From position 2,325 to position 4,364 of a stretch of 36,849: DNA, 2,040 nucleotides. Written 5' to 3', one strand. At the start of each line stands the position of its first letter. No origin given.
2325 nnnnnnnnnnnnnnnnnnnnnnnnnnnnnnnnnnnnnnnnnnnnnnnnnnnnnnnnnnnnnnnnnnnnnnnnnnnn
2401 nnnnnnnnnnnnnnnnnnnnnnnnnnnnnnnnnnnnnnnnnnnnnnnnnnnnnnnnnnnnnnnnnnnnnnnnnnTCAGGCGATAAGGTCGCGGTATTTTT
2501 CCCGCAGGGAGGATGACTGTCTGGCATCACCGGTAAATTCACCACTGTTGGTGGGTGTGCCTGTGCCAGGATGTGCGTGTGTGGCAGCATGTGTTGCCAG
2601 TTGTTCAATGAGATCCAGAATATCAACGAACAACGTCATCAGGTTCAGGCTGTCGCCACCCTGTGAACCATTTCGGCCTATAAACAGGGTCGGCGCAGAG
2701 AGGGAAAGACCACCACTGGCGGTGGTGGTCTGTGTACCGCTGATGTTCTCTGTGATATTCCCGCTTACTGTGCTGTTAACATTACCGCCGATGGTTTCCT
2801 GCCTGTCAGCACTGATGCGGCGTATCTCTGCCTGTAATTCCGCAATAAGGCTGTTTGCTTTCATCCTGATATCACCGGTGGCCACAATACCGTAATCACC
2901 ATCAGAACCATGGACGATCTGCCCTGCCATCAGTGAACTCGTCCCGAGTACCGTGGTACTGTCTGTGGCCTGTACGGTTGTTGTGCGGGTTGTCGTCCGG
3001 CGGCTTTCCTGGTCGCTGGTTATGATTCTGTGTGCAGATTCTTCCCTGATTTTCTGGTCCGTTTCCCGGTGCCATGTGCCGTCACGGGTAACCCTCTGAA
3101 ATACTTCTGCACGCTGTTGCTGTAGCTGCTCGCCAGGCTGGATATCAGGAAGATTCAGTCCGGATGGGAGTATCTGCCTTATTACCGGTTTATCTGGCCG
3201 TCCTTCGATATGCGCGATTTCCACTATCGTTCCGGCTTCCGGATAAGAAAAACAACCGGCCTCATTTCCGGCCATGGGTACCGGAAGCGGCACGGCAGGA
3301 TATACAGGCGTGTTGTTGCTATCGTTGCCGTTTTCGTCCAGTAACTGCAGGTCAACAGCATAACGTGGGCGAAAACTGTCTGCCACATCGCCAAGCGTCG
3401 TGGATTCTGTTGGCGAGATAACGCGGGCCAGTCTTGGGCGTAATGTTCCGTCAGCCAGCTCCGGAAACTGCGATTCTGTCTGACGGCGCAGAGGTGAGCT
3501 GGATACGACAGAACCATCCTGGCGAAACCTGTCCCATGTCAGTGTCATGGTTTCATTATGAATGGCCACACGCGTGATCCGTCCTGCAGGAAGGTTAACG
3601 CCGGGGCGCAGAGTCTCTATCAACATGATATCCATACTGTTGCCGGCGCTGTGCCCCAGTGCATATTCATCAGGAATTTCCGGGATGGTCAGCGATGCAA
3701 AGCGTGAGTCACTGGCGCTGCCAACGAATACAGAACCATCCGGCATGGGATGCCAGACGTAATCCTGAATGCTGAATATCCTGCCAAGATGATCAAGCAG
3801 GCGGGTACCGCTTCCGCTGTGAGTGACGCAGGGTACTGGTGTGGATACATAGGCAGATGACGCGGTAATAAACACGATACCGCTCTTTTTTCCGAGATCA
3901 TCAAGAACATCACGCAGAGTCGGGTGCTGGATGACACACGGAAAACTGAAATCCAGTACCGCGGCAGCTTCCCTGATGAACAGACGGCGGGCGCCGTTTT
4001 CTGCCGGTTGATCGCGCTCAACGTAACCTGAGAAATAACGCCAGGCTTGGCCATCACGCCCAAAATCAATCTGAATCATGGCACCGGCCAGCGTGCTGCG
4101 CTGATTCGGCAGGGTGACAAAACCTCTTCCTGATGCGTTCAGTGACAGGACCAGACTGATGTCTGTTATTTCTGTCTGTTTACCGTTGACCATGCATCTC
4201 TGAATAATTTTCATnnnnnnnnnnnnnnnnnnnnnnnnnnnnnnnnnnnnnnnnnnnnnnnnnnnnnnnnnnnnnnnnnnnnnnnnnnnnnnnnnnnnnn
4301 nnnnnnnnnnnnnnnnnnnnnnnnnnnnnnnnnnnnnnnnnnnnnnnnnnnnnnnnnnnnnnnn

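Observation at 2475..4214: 579-aa terminal tail protein looks like a fused hub-spike with a His-rich apex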

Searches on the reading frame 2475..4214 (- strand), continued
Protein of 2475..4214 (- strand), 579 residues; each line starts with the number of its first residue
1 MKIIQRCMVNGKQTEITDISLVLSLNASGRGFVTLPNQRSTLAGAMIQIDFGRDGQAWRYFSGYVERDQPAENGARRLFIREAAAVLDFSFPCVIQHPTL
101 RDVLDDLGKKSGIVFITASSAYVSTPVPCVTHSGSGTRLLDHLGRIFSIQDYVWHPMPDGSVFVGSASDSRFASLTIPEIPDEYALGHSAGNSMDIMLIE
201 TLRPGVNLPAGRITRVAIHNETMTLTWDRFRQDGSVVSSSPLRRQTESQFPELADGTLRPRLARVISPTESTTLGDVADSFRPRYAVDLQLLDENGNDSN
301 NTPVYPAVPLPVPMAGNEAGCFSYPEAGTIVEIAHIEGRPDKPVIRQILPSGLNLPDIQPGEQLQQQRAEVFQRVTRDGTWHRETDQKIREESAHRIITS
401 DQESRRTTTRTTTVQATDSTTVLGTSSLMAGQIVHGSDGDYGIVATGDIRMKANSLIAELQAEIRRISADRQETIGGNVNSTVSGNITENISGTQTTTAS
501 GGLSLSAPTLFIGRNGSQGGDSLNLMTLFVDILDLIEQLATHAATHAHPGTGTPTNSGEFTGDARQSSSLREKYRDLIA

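Call 71: fold_search(model_id=the predicted structure, library=viral)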
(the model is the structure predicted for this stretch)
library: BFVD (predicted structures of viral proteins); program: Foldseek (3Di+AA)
matches with E <= 10: 567; with E <= 0.001: 161
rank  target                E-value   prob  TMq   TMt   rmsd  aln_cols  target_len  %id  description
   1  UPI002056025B         1.8e-12  1.00  0.32  0.38   5.2       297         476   15  (no name look-up for this kind of identifier)
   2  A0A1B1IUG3            5.4e-12  1.00  0.33  0.72   4.2       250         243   13  (no name in the UniProt tables at hand)
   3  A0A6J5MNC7            1.8e-10  1.00  0.29  0.36  22.7       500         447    9  COG3500 Phage protein D [uncultured Caudovirales phage]
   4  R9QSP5                3.2e-10  1.00  0.31  0.30  29.0       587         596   11  Peptidase S74 domain-containing protein [Haloarcula sinaiiensis tailed virus 1]
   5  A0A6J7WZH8            4.0e-10  1.00  0.31  0.54   4.9       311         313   12  Tail protein [uncultured Caudovirales phage]
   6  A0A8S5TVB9            7.2e-10  1.00  0.29  0.36  14.4       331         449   10  Tail protein [Myoviridae sp. ct17M4]
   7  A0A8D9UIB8            7.2e-10  1.00  0.29  0.17  51.6       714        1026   10  (no name in the UniProt tables at hand)
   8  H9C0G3                8.9e-10  1.00  0.31  0.57   4.7       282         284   10  (no name in the UniProt tables at hand)
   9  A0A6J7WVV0            8.9e-10  1.00  0.31  0.44   7.3       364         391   10  Tail protein [uncultured Caudovirales phage]
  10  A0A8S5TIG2            1.1e-09  1.00  0.32  0.55   5.2       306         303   12  Tail protein [Myoviridae sp. ct9dX1]
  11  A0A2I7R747            1.2e-09  1.00  0.31  0.56   4.6       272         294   12  (no name in the UniProt tables at hand)
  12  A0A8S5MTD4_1          1.8e-09  1.00  0.32  0.21  23.9       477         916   11  Tail protein [Myoviridae sp. ctino4]
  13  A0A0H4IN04            1.9e-09  1.00  0.30  0.48   5.7       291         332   12  Tail protein [Pseudoalteromonas phage H101]
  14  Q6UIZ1                1.9e-09  1.00  0.29  0.50   6.6       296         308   16  Gp40 [Burkholderia phage Bcep1]
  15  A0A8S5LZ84            2.0e-09  1.00  0.30  0.16  14.8       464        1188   12  Tail protein [Caudovirales sp. ct7oE3]
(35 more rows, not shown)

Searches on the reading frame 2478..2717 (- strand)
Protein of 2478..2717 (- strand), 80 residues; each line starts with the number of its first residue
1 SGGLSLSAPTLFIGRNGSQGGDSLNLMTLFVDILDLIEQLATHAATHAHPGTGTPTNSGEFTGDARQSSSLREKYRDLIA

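Call 88: search_solved_structures(query=A5, max_evalue=10, show_alignments=3)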
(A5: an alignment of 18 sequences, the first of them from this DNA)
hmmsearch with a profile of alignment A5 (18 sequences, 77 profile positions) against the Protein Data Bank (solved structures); distinct sequences matched with E-value up to 10: 3.
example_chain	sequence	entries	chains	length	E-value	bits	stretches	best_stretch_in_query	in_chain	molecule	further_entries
8g3d_0B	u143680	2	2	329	0.83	12.5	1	37-72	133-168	RIB38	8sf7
8g2z_0B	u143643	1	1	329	0.83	12.5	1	37-72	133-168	RIB38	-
9fmg_D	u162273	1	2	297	2.5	10.9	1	35-60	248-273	Nitrogenase iron protein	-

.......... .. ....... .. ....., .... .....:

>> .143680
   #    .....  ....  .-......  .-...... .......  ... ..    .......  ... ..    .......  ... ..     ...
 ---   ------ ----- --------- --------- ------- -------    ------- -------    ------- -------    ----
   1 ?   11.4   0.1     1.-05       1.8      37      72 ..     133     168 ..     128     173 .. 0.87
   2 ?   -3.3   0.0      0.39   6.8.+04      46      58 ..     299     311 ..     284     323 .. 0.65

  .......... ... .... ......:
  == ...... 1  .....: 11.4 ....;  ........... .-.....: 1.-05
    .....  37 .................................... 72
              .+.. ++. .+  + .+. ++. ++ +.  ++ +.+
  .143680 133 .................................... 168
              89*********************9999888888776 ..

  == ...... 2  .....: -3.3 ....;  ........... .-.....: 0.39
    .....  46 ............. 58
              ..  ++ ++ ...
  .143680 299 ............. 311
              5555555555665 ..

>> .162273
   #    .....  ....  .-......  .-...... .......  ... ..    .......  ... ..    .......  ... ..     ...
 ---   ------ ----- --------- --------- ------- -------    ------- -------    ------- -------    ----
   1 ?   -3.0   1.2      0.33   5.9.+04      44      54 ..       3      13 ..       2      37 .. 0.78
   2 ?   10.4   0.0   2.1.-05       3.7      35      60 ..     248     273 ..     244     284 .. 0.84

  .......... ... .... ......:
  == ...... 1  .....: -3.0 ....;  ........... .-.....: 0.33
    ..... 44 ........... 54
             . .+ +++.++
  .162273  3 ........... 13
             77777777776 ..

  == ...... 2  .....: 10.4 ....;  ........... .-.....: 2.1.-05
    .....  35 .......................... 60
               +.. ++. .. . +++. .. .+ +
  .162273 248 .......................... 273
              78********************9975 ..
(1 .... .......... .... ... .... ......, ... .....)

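Call 93: search_protein_representatives(alignment_id=A6)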
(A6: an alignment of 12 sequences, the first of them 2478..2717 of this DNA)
Query: 12 sequences, 79 profile positions. Proteins with E-value up to 0.001 (for the whole library): 196; up to 1e-10: 67; up to 1e-30: 1. The best 150 are listed.
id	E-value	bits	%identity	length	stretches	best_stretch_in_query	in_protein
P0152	1.9e-31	123.8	-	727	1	1-79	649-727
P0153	1.4e-30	121.0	-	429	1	1-79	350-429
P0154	3.4e-30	119.8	-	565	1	1-79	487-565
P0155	3.5e-30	119.7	-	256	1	1-79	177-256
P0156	5.4e-29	115.9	-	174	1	1-79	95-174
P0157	6.1e-29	115.8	-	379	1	1-79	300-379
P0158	1.2e-28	114.8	-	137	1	1-79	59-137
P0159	3.3e-28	113.4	-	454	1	1-79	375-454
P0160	9.2e-28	112.0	-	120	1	1-78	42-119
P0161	3.9e-27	110.0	-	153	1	1-78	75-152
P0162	5.6e-26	106.3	-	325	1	1-78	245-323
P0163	7.9e-26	105.8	-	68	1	12-79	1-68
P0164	1.0e-25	105.4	-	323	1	1-78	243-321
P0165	1.7e-25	104.7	-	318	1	1-78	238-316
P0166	2.0e-25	104.5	-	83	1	18-79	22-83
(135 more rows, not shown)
